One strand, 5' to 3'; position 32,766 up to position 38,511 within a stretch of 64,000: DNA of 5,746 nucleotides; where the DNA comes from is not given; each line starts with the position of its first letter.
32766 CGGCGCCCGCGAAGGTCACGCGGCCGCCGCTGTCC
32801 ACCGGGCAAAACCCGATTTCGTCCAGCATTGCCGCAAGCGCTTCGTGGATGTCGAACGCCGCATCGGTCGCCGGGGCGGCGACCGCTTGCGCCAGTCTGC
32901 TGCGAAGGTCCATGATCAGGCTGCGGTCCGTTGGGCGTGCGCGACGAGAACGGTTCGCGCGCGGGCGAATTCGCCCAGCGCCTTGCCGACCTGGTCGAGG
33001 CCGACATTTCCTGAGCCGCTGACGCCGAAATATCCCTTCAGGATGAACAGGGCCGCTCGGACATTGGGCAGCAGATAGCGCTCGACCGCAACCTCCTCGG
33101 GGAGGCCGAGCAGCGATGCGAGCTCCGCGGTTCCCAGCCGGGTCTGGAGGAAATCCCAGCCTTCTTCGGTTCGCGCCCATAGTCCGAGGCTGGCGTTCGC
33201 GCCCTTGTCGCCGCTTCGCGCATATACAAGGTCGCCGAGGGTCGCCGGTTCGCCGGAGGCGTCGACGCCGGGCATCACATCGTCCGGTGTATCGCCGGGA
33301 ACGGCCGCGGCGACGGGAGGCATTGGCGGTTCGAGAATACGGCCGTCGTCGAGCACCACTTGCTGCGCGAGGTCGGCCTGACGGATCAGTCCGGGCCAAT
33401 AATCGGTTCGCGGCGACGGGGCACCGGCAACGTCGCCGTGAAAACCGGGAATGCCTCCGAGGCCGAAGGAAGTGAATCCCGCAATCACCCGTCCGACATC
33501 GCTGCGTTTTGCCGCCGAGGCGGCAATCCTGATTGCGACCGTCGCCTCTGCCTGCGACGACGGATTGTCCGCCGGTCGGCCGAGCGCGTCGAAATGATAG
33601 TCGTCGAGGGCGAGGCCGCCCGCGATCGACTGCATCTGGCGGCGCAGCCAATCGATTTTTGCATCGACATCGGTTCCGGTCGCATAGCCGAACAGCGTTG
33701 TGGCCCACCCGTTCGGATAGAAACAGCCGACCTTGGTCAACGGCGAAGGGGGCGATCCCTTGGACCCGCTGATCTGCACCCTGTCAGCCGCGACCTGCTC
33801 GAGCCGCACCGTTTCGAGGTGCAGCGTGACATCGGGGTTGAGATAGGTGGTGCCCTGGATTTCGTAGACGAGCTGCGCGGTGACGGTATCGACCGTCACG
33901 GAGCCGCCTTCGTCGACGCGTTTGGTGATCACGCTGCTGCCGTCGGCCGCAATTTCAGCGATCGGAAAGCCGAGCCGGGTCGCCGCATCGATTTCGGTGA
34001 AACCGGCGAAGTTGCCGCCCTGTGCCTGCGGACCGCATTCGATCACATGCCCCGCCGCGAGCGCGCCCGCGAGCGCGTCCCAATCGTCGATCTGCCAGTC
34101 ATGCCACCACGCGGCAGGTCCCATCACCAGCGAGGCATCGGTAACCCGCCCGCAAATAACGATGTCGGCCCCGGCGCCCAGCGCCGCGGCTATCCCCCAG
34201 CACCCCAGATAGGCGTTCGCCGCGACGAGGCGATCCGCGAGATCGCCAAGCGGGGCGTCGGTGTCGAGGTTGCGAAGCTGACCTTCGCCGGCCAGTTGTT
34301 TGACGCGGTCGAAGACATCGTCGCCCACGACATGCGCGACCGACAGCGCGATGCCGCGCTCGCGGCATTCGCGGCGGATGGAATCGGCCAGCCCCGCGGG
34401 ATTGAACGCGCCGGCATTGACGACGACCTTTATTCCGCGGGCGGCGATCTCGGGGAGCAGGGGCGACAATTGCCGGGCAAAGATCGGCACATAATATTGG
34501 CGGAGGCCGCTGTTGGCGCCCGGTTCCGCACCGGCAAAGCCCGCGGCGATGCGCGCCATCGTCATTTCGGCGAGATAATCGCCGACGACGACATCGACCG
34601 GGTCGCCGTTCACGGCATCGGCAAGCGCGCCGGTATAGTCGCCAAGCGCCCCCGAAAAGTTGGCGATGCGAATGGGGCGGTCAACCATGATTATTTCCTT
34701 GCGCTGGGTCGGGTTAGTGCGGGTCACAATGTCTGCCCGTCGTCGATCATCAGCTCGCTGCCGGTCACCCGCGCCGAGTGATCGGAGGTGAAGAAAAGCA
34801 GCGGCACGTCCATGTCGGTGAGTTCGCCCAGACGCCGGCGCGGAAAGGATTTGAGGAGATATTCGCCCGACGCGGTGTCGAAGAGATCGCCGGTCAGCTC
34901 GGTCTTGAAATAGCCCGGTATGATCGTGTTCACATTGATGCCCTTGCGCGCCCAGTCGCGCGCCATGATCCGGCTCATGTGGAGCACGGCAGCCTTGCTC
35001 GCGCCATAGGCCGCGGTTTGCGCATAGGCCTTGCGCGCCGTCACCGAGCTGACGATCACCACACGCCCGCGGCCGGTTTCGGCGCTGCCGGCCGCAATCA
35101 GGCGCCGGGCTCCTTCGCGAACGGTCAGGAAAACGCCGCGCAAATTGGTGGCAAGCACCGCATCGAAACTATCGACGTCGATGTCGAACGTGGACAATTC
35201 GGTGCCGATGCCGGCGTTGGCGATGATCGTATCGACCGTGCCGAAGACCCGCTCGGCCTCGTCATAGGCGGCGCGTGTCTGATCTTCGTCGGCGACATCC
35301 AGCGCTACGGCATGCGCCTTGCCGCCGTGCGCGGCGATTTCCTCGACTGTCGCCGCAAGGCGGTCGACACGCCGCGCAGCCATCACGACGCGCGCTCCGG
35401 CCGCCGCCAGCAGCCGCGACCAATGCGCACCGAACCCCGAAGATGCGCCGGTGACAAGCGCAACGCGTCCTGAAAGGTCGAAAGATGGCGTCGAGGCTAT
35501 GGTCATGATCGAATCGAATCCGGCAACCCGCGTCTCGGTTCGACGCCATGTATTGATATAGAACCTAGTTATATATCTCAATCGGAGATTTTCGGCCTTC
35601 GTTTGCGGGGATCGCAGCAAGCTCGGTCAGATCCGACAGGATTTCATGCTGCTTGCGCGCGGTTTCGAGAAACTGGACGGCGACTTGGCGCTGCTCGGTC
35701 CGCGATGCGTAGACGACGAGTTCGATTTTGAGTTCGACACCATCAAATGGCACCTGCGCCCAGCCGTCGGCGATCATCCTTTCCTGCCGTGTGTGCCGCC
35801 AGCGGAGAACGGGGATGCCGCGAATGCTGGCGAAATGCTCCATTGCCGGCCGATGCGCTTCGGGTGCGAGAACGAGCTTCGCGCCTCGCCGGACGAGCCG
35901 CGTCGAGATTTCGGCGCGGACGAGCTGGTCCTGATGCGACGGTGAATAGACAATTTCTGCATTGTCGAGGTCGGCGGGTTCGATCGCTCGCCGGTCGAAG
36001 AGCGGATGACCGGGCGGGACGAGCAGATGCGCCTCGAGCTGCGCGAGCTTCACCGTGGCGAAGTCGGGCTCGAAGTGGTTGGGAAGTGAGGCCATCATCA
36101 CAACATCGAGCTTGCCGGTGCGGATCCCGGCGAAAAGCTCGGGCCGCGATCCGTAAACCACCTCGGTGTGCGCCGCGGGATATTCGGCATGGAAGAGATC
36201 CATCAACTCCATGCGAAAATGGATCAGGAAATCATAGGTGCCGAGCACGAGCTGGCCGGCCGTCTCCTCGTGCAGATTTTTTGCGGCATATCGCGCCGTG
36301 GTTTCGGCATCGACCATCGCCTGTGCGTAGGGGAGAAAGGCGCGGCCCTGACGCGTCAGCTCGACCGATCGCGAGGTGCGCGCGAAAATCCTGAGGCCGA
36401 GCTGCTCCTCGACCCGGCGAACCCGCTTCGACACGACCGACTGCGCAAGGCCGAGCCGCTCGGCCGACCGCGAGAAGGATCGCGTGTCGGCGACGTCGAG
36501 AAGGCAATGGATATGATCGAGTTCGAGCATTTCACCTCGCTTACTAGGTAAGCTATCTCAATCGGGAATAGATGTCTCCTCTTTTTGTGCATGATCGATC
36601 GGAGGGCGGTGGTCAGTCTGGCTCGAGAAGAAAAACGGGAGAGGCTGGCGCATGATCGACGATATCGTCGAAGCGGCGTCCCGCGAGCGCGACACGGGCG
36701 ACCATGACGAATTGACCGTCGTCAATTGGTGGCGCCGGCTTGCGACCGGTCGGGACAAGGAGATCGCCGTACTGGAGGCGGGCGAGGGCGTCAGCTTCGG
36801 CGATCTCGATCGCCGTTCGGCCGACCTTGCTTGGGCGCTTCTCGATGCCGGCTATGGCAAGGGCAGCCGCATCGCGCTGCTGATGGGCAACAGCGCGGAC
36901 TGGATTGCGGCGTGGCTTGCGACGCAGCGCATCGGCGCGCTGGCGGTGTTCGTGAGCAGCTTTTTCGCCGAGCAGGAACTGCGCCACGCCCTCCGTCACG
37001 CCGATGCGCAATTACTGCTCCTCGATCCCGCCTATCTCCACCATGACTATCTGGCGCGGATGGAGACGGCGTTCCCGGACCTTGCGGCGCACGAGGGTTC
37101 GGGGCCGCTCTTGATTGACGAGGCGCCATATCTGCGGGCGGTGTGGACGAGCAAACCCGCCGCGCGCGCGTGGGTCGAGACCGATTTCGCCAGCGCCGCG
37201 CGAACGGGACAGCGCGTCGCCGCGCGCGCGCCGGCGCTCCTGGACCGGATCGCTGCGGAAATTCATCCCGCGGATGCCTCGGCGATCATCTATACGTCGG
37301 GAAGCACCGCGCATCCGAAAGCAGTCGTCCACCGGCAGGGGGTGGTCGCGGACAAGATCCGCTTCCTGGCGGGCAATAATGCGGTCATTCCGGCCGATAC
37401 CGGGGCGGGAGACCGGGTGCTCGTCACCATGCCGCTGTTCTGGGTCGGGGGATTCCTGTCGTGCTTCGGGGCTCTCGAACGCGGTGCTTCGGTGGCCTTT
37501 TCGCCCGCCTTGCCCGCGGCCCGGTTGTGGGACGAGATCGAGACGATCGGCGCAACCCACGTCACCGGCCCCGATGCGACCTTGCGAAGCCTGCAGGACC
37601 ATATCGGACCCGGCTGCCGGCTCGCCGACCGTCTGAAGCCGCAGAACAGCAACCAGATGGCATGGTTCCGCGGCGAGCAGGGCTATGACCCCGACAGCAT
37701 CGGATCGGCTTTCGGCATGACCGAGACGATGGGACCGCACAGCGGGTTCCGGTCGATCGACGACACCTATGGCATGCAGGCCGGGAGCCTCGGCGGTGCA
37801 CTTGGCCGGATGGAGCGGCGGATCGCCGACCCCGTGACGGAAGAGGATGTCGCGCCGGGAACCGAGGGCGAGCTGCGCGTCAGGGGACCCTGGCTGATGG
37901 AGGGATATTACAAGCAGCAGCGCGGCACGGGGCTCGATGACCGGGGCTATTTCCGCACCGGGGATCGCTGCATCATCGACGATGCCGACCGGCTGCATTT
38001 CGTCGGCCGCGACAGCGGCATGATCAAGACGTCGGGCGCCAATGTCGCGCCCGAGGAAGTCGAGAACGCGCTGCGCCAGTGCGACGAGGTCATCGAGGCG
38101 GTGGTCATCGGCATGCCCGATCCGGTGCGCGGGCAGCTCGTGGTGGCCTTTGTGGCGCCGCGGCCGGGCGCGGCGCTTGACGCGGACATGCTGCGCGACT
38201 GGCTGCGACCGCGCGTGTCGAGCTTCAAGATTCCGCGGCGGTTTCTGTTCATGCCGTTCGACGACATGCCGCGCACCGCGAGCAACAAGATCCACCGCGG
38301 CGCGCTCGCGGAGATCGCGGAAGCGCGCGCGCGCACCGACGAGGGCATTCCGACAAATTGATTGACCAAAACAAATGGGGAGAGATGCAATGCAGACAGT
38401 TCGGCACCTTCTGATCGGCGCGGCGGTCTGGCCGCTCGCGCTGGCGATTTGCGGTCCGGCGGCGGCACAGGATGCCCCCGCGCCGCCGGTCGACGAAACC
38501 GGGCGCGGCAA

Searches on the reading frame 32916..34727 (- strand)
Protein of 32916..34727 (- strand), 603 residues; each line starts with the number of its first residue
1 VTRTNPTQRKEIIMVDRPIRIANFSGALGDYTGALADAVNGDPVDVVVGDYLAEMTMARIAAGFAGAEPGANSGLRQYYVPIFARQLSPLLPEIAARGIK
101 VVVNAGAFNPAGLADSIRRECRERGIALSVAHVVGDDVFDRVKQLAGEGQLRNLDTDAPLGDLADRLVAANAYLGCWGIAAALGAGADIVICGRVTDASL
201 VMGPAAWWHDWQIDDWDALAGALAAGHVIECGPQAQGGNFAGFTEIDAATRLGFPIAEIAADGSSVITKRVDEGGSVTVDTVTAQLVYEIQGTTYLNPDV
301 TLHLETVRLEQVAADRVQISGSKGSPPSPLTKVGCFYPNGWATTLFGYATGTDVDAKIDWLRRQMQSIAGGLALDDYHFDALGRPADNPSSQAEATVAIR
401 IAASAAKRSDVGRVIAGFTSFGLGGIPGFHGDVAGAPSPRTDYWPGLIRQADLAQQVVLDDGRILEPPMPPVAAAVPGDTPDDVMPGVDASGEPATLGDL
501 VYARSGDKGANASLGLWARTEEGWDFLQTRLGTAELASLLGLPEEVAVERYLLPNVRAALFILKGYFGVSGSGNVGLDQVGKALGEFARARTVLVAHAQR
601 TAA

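Call 88: search_protein_families(library=pfam, proteins=[window:32916-34727:-], max_evalue=0.0001)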
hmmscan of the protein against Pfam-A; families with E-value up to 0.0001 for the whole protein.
window:32916-34727:- (603 aa): 2 families
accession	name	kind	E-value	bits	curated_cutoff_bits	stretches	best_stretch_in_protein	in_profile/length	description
PF07287.17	AtuA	-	3.6e-151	504.3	22.8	1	19-458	1-436/437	Acyclic terpene utilisation family protein AtuA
PF23544.1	AtuA_ferredoxin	-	1.4e-08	35.5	27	1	496-587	2-106/113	AtuA ferredoxin-like domain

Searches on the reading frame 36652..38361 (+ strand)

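Call 88: search_protein_families(library=pfam, proteins=[window:36652-38361:+], max_evalue=0.0001)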
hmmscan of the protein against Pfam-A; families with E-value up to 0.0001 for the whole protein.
window:36652-38361:+ (569 aa): 2 families
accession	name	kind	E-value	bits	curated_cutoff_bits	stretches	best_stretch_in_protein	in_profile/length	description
PF00501.34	AMP-binding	-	5.7e-59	200.3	29.9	1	34-420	8-384/384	AMP-binding enzyme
PF13193.12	AMP-binding_C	-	2.7e-17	63.9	24.5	1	469-546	1-76/76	AMP-binding enzyme C-terminal domain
